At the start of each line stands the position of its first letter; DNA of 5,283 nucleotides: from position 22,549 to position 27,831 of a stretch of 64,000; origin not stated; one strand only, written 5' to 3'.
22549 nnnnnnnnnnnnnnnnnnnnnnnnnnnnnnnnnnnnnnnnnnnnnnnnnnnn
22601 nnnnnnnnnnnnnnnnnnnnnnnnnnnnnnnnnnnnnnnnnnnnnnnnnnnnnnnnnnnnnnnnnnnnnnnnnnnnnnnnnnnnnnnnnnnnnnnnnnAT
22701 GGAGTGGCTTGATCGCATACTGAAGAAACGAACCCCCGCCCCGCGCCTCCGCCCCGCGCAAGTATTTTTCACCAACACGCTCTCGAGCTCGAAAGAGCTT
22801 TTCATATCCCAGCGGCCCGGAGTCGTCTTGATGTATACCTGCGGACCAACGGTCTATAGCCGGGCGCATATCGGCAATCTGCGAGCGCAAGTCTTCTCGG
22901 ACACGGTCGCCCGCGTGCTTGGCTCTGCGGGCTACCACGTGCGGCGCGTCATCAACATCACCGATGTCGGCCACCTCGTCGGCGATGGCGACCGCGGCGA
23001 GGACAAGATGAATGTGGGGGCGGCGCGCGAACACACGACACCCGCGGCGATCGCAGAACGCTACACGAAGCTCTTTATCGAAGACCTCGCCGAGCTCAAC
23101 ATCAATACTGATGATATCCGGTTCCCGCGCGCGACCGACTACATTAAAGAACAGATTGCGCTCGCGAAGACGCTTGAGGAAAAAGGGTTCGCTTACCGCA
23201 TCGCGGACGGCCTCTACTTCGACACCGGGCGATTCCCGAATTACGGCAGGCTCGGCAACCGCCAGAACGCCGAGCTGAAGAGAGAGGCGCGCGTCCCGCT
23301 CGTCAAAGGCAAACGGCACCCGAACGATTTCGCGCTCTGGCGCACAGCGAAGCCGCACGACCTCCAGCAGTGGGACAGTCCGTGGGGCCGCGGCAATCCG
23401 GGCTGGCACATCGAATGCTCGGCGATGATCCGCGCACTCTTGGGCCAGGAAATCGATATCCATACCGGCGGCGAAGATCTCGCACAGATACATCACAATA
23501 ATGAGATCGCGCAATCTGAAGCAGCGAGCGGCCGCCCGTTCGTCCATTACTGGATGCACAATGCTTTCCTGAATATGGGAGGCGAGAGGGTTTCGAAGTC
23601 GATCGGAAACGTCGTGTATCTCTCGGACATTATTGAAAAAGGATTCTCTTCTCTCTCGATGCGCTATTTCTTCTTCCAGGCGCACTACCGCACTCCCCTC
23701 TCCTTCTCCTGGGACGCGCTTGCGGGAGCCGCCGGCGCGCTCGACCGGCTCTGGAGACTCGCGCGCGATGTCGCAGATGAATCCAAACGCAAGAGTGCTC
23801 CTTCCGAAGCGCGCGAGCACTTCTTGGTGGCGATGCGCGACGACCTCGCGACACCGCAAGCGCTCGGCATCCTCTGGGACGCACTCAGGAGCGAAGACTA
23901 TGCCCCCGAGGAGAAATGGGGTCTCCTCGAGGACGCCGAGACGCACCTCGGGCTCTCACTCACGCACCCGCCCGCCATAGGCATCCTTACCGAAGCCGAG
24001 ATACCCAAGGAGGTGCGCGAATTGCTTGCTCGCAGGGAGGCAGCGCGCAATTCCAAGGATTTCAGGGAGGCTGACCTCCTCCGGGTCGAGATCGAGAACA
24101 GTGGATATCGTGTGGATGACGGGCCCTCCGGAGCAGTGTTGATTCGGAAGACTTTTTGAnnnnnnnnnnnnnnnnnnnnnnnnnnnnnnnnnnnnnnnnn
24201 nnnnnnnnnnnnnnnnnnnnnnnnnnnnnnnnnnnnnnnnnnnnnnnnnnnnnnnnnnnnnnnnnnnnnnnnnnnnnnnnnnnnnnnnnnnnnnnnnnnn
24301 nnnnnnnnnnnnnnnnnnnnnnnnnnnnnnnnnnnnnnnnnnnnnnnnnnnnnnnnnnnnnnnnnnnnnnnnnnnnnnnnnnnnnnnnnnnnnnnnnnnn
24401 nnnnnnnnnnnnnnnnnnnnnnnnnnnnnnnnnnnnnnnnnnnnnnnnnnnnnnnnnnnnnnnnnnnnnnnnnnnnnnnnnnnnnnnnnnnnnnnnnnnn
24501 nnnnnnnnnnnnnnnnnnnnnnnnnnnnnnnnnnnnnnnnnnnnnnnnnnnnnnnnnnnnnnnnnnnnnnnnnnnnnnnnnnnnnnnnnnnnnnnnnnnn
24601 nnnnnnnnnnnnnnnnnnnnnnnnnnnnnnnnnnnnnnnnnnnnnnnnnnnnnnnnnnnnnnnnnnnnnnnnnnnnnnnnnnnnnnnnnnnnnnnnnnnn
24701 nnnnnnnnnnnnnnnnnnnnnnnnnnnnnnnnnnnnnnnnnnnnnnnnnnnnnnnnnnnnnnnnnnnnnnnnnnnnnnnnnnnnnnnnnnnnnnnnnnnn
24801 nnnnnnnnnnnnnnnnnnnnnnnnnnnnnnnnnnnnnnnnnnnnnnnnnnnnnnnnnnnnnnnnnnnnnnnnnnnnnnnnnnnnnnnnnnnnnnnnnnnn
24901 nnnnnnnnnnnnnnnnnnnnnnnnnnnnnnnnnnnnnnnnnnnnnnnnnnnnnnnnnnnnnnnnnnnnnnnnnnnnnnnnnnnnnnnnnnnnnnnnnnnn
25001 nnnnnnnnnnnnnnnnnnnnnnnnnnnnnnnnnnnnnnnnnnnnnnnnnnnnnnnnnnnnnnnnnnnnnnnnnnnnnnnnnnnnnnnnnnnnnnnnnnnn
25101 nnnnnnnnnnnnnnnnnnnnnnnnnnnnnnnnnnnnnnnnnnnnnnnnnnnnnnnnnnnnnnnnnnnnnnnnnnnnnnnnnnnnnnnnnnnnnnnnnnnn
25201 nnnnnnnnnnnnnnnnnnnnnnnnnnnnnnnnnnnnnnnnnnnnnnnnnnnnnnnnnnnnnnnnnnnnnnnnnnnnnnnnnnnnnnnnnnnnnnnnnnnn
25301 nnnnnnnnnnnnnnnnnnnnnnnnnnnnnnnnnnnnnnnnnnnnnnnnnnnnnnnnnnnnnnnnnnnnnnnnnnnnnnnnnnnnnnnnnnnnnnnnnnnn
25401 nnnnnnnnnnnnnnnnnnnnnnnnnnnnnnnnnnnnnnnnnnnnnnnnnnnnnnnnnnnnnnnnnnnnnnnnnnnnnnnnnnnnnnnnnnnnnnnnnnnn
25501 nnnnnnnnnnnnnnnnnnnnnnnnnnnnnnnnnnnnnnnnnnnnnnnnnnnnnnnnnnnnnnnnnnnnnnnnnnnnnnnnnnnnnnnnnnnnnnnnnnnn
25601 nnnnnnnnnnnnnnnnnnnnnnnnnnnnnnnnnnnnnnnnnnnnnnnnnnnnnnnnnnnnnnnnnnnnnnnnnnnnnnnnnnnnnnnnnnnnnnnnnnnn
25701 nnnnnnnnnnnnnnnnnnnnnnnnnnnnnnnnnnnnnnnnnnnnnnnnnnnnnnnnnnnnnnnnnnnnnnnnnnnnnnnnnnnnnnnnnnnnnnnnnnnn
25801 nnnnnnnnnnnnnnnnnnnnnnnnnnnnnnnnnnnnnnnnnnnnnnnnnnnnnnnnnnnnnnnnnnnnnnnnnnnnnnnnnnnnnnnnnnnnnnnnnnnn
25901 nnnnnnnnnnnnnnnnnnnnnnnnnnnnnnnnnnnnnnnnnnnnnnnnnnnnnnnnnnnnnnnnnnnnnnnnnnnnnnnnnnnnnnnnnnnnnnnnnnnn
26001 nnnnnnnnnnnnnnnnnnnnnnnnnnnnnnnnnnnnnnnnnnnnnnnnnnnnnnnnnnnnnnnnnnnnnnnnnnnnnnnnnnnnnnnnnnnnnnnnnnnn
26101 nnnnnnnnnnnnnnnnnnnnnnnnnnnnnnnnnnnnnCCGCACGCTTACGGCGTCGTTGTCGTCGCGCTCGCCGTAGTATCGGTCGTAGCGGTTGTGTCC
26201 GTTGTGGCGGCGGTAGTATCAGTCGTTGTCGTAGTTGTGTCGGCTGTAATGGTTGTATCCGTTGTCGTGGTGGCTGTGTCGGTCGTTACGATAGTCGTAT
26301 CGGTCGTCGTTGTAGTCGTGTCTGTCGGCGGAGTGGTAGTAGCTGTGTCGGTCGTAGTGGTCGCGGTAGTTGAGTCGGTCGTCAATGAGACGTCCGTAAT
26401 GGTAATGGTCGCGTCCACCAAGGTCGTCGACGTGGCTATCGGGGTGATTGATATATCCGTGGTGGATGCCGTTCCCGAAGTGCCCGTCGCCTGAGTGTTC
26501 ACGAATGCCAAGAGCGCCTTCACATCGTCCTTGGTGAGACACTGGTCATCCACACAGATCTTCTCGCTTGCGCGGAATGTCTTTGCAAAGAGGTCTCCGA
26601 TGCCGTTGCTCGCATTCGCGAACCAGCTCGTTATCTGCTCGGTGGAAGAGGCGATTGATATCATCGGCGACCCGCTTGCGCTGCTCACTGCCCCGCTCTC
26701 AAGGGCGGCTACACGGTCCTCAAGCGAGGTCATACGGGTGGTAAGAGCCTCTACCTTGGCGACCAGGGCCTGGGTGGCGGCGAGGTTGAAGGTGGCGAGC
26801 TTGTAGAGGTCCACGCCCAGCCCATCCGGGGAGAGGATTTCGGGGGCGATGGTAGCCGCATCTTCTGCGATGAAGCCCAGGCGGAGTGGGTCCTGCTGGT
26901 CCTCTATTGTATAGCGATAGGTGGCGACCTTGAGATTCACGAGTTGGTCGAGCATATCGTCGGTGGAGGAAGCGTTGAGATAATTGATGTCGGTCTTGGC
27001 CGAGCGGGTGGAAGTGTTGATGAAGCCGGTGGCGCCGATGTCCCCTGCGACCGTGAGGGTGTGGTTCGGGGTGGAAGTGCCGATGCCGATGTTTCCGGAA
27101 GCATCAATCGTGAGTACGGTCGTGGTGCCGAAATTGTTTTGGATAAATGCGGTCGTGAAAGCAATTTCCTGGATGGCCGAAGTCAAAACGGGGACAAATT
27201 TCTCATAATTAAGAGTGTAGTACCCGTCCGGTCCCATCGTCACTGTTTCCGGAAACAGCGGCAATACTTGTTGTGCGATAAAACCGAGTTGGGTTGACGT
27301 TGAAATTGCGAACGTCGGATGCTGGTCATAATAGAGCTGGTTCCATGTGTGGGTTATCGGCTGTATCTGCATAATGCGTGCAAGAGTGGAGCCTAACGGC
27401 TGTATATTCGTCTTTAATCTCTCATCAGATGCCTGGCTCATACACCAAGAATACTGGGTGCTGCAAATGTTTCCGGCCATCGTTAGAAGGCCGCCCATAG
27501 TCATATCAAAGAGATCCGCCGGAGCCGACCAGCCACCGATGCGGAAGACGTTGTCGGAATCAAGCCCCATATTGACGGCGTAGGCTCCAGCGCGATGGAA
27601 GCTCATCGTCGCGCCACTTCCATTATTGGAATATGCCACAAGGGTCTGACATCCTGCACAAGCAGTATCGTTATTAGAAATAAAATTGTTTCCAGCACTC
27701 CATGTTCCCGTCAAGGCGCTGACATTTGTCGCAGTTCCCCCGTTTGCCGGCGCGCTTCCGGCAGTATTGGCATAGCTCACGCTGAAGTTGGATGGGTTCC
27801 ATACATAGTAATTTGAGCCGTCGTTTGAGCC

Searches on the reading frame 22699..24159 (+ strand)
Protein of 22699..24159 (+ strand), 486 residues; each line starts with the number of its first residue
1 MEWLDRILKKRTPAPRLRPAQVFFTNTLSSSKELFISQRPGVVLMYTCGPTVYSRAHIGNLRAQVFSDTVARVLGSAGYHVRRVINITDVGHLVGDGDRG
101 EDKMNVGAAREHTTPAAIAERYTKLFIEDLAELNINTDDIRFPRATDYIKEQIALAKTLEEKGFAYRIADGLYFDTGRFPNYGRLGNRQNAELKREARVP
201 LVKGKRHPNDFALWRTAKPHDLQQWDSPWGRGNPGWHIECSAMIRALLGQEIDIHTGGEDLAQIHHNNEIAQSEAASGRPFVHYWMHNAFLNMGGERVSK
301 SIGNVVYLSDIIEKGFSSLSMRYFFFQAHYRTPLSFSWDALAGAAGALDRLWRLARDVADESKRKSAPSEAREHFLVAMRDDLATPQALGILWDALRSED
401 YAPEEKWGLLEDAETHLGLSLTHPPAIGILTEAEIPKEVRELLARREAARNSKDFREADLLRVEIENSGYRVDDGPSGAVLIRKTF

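Call 9: search_protein_families(library=pfam, proteins=[window:22699-24159:+], max_evalue=0.001)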
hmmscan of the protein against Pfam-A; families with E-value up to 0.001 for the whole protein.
window:22699-24159:+ (486 aa): 6 families
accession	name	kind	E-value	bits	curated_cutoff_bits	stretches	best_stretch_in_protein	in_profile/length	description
PF01406.26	tRNA-synt_1e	-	1.2e-92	310.9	27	1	39-343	6-298/301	tRNA synthetases class I (C) catalytic domain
PF09334.17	tRNA-synt_1g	-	6.8e-12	45.3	20.1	2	52-171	10-119/391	tRNA synthetases class I (M)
PF23493.1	CysS_C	-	2e-06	28.2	23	1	434-475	3-44/51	Cysteinyl-tRNA ligase anticodon binding domain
PF01921.24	tRNA-synt_1f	-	5.7e-06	25.9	27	0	252-363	235-347/360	tRNA synthetases class I (K)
PF00133.28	tRNA-synt_1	-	4.9e-05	22.7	22.7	0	277-332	355-409/414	tRNA synthetases class I (I, L, M and V)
PF00750.26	tRNA-synt_1d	-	0.00078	18.9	23.3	0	38-93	18-72/349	tRNA synthetases class I (R), catalytic domain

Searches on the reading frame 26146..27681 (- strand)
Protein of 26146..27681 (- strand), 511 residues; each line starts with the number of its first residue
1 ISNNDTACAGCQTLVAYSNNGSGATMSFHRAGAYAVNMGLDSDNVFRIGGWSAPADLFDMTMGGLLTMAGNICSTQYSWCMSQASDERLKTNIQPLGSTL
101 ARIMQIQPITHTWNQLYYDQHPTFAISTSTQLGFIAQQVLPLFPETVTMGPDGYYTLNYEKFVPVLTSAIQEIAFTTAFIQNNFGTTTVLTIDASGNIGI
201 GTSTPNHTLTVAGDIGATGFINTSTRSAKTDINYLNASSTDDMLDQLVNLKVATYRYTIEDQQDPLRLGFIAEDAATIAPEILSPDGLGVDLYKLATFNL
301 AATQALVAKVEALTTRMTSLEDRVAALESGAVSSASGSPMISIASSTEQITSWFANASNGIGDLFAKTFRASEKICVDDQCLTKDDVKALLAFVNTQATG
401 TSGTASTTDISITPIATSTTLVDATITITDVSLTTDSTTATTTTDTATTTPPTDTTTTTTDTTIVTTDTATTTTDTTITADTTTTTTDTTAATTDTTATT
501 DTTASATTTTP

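Call 69: search_solved_structures(query=window:26146-27681:-, max_evalue=0.01, show_alignments=2)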
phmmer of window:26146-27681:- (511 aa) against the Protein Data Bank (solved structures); distinct sequences matched with E-value up to 0.01: 2.
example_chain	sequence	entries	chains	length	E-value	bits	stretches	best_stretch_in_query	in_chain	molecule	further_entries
8jov_1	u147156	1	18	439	0.0014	21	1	72-174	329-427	Putative tail fiber protein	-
9b45_2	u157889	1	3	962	0.002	20.6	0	17-53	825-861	gp47 Tail fiber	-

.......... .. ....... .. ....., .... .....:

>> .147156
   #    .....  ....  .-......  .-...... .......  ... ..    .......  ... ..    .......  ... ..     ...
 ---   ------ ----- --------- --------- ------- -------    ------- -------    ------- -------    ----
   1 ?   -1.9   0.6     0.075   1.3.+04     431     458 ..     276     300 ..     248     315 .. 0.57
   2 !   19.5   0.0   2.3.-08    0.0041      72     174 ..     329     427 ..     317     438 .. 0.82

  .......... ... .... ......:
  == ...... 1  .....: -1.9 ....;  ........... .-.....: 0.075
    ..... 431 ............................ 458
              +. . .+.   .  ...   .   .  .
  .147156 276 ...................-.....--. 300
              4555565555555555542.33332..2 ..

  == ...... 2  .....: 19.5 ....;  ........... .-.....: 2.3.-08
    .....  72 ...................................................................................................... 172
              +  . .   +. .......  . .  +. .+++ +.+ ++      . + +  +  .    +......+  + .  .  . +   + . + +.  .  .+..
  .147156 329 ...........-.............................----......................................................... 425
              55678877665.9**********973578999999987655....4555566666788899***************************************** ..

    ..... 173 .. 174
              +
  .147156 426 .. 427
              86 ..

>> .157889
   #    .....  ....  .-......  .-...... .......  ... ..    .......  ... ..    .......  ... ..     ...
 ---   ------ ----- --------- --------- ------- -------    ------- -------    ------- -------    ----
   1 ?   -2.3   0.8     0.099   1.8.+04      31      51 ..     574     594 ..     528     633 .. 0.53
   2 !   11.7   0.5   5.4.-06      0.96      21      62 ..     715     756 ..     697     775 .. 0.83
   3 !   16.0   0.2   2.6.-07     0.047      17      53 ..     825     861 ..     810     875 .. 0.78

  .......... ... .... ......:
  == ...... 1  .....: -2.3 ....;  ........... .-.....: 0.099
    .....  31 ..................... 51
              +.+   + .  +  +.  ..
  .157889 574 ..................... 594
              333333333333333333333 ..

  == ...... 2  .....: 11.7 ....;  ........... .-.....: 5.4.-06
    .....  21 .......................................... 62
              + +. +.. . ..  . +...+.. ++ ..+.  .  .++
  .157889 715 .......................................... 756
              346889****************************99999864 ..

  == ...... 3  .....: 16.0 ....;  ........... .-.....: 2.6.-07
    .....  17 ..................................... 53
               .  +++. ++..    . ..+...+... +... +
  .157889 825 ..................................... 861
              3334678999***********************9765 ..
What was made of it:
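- On Peptidase_S74 intramolecular chaperone: S2237-DERL-K aligns with the ASDERLK of the 8jov tail fibre (call 69).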
